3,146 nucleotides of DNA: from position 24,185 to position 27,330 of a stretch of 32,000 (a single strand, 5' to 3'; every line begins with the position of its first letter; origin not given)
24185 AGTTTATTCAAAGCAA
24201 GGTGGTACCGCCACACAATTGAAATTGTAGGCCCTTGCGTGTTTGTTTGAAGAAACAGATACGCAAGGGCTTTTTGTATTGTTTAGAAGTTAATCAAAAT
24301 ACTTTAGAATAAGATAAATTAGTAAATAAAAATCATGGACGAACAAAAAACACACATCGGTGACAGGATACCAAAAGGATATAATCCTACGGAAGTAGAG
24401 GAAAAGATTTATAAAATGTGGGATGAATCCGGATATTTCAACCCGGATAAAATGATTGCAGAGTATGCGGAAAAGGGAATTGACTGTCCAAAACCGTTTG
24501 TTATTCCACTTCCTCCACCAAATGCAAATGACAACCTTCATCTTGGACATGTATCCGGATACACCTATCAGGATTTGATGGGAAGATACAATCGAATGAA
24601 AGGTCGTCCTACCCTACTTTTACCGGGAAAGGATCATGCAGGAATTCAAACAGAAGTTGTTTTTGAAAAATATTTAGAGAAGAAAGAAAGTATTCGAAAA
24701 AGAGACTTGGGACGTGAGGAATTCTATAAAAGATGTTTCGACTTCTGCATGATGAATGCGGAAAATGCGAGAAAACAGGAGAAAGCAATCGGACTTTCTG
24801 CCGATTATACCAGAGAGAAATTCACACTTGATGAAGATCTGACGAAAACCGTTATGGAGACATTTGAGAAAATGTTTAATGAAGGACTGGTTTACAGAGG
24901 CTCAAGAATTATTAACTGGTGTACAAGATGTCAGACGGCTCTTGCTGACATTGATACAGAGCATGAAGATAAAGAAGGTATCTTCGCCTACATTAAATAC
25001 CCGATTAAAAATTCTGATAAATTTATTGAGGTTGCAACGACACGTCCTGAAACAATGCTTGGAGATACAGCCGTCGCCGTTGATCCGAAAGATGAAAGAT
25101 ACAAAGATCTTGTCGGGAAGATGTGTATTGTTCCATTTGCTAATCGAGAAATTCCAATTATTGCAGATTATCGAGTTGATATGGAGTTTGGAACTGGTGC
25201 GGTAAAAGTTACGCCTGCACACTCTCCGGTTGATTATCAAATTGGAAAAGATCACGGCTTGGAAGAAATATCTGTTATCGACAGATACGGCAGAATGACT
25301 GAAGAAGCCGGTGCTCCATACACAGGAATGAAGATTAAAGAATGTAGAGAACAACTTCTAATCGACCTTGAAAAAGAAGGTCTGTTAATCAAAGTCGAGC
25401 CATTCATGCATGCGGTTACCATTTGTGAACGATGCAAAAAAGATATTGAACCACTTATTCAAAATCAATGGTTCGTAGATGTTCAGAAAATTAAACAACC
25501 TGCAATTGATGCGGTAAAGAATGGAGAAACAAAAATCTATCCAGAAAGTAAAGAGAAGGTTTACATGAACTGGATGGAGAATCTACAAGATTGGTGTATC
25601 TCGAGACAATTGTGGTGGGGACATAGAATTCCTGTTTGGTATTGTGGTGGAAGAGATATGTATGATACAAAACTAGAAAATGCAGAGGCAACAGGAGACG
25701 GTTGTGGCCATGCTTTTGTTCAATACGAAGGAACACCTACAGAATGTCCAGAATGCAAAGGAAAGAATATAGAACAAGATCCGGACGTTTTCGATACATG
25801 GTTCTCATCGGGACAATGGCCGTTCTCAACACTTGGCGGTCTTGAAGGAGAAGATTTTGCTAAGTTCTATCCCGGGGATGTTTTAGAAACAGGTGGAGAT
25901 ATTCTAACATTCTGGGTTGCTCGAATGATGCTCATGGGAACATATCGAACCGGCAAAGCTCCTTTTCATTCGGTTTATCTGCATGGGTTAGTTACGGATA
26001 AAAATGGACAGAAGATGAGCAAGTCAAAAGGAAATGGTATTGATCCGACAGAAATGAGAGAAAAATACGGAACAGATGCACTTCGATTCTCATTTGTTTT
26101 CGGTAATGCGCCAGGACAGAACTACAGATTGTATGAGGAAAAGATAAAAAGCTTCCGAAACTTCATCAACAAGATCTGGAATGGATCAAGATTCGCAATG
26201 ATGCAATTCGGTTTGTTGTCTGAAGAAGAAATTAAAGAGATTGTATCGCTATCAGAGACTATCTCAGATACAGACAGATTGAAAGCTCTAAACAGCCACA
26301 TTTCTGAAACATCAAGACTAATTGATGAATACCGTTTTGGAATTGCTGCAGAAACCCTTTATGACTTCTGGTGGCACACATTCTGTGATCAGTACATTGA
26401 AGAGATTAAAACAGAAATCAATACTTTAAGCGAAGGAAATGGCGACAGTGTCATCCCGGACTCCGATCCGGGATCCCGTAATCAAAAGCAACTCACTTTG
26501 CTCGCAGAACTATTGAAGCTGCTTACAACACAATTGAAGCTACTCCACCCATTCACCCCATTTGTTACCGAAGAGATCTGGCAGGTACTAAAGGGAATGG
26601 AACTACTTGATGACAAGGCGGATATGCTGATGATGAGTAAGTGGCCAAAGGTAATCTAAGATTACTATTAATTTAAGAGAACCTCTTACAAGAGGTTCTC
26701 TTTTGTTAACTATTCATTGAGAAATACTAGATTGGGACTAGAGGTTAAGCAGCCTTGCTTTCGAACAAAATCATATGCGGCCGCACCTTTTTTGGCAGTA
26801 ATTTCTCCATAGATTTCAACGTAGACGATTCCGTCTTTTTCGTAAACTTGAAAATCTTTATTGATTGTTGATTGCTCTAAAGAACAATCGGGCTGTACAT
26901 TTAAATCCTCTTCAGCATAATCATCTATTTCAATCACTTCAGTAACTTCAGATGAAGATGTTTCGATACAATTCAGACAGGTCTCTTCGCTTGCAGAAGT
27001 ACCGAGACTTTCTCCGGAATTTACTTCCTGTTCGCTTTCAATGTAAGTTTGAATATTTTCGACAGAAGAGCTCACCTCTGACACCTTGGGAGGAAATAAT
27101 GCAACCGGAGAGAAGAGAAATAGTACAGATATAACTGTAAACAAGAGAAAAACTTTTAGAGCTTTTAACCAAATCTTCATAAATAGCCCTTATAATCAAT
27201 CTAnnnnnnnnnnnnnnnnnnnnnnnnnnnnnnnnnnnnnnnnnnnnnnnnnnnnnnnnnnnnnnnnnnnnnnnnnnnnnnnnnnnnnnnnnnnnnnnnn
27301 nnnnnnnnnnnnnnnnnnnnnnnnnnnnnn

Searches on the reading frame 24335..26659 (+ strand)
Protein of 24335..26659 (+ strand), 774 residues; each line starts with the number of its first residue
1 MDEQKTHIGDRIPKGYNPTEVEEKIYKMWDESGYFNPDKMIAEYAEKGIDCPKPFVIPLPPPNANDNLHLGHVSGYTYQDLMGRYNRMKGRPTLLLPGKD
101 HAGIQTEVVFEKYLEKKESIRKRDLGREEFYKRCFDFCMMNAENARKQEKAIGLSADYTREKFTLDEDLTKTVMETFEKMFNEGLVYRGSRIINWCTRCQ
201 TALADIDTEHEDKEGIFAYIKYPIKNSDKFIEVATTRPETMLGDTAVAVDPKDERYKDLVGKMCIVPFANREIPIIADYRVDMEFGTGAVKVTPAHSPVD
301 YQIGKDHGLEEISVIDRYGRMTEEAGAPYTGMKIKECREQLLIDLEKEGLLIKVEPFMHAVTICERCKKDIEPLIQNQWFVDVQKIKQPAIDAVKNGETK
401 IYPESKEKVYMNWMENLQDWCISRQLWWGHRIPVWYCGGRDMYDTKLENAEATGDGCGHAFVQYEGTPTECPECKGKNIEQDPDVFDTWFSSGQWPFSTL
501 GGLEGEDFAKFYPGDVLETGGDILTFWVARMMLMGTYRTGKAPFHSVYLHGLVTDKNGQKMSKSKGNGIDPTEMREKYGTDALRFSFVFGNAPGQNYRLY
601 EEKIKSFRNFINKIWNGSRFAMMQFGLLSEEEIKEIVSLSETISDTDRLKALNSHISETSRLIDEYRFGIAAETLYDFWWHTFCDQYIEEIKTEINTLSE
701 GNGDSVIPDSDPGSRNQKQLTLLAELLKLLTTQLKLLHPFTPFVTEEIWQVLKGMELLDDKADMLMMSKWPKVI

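Call 9: search_protein_families(library=pfam, proteins=[window:24335-26659:+], max_evalue=0.01)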
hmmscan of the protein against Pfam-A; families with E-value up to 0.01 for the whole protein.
window:24335-26659:+ (774 aa): 5 families
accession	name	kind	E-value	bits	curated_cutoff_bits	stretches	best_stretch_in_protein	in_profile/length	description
PF00133.28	tRNA-synt_1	-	5.4e-126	421.1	22.7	1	24-588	1-403/414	tRNA synthetases class I (I, L, M and V)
PF08264.19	Anticodon_1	-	1.4e-23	83.9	25.1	1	649-772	5-106/148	Anticodon-binding domain of tRNA ligase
PF09334.17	tRNA-synt_1g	-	1.5e-23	83.7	20.1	3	60-206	6-133/391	tRNA synthetases class I (M)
PF13603.12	tRNA-synt_1_2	-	1.2e-10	41.6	25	1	261-321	86-146/185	Leucyl-tRNA synthetase, editing domain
PF01921.24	tRNA-synt_1f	-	3e-05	23.5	27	1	541-605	265-326/360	tRNA synthetases class I (K)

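Call 92: list_cluster_members(proteins=[P0066, window:24335-26659:+, window:10778-12559:+, window:21126-22928:-, L001:15528-17831:-, L003:14170-16506:-, P0035, P0081, P0156, P0006])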
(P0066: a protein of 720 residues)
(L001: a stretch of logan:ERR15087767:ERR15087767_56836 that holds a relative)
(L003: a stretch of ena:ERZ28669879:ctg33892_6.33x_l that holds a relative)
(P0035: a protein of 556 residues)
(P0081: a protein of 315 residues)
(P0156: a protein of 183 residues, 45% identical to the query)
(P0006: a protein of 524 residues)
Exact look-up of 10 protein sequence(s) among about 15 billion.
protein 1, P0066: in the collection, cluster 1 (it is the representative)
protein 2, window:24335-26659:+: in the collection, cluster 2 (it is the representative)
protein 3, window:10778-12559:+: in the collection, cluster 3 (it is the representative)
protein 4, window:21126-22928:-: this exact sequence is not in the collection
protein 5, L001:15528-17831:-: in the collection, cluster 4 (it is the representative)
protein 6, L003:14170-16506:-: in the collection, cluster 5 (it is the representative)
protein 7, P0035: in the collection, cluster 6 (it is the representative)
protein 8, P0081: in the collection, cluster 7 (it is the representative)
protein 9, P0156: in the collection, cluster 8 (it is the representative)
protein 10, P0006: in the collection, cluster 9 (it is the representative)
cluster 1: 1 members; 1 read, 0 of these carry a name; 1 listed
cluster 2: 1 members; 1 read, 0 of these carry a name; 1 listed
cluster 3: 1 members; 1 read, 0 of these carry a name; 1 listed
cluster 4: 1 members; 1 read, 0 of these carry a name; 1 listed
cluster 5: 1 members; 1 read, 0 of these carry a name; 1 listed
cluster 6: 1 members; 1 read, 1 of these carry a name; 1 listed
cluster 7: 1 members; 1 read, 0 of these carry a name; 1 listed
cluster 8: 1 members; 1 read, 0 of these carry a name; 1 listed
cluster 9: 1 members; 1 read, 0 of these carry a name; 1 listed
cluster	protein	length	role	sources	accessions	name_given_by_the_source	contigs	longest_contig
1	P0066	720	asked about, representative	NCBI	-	-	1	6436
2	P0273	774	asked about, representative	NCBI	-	-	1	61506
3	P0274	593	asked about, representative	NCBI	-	-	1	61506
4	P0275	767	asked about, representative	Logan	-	-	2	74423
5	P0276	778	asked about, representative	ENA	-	-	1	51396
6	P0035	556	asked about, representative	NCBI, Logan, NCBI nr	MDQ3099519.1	MAG: cellulase family glycosylhydrolase [bacterium] | cellulase family glycosylhydrolase [bacterium]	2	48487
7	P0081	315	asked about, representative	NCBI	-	-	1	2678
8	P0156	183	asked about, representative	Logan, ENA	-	-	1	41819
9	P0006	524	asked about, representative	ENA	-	-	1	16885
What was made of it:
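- Tried and rejected: Only one informative name came back: 'cellulase family glycosylhydrolase' for P0035 (call 92).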

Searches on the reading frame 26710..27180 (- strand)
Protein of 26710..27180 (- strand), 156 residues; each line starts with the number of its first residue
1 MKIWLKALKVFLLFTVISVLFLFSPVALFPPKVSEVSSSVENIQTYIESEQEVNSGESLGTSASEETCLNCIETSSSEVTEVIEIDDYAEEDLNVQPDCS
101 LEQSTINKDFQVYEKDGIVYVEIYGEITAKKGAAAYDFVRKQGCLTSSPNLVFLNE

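Call 9: search_protein_families(library=pfam, proteins=[window:26710-27180:-], max_evalue=0.01)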
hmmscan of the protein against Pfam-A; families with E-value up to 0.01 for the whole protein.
window:26710-27180:- (156 aa): 1 family
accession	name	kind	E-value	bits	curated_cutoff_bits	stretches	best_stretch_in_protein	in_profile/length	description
PF14004.11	DUF4227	-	0.01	16.2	27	0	2-24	1-23/71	Protein of unknown function (DUF4227)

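Call 94: search_protein_families(library=padloc, proteins=[window:26710-27180:-], max_evalue=0.01)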
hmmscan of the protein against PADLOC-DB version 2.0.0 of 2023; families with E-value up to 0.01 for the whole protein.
window:26710-27180:- (156 aa): 0 families
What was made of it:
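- No binding or inhibition was tested, and the 253-aa protein has no detectable homology to any known inhibitor (calls 9, 94).
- Tried and rejected: PADLOC on the giant and the two small proteins found nothing (call 94).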
